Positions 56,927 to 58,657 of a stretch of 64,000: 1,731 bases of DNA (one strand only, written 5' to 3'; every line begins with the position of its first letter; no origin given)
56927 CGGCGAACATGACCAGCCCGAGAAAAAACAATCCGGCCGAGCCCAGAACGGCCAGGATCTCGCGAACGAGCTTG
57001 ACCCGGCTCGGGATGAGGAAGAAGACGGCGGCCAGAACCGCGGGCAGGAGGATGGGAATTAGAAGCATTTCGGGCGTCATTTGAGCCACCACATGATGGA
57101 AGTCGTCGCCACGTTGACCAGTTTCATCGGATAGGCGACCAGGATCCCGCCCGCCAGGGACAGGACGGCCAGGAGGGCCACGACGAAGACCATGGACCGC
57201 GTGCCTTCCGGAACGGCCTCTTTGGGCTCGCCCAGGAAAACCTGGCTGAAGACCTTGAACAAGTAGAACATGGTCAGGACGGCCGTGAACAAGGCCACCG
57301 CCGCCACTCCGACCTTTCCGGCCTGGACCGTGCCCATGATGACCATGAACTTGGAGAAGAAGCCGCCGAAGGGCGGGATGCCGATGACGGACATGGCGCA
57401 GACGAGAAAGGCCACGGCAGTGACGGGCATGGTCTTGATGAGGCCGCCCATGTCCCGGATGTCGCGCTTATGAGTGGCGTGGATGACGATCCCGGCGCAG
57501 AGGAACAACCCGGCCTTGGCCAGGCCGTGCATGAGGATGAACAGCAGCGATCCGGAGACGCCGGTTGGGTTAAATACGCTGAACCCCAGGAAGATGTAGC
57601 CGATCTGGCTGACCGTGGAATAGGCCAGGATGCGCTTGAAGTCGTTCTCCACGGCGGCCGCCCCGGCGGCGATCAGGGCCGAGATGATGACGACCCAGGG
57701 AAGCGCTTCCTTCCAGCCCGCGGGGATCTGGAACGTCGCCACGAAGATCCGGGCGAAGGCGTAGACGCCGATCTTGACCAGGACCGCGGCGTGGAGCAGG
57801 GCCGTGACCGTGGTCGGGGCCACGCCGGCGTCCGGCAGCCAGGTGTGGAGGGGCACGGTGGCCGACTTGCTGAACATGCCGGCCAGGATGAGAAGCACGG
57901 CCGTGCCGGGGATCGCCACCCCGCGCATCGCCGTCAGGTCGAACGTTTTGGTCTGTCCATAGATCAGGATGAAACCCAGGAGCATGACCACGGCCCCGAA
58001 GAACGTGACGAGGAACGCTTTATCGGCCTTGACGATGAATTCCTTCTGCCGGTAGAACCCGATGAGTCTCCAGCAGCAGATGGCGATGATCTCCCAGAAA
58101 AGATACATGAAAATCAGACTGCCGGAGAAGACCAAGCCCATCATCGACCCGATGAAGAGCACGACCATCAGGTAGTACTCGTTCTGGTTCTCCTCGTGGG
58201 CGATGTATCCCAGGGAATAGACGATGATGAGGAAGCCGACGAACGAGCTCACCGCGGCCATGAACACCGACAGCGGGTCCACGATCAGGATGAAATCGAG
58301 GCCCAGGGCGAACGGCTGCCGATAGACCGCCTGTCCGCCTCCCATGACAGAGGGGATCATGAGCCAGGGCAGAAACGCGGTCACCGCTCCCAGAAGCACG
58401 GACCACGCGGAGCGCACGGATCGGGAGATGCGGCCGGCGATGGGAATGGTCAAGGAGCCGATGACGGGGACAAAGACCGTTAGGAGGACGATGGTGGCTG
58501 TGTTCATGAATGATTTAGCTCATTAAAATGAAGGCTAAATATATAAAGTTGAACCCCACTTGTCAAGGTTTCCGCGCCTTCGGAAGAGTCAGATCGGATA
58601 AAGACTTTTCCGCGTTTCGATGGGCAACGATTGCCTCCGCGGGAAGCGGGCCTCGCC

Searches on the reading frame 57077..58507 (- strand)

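Call 51: search_protein_families(library=pfam, proteins=[window:57077-58507:-], max_evalue=0.0001)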
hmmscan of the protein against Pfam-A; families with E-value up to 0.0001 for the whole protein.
window:57077-58507:- (476 aa): 2 families
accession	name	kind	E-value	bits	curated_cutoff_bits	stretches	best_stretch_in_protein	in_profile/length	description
PF00361.26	Proton_antipo_M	-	9e-71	238.9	21.5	1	128-412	1-294/294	NADH:quinone oxidoreductase/Mrp antiporter, TM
PF00662.26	Proton_antipo_N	-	9.2e-11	41.9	24.5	1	69-112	8-51/51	NADH-Ubiquinone oxidoreductase (complex I), chain 5 N-terminus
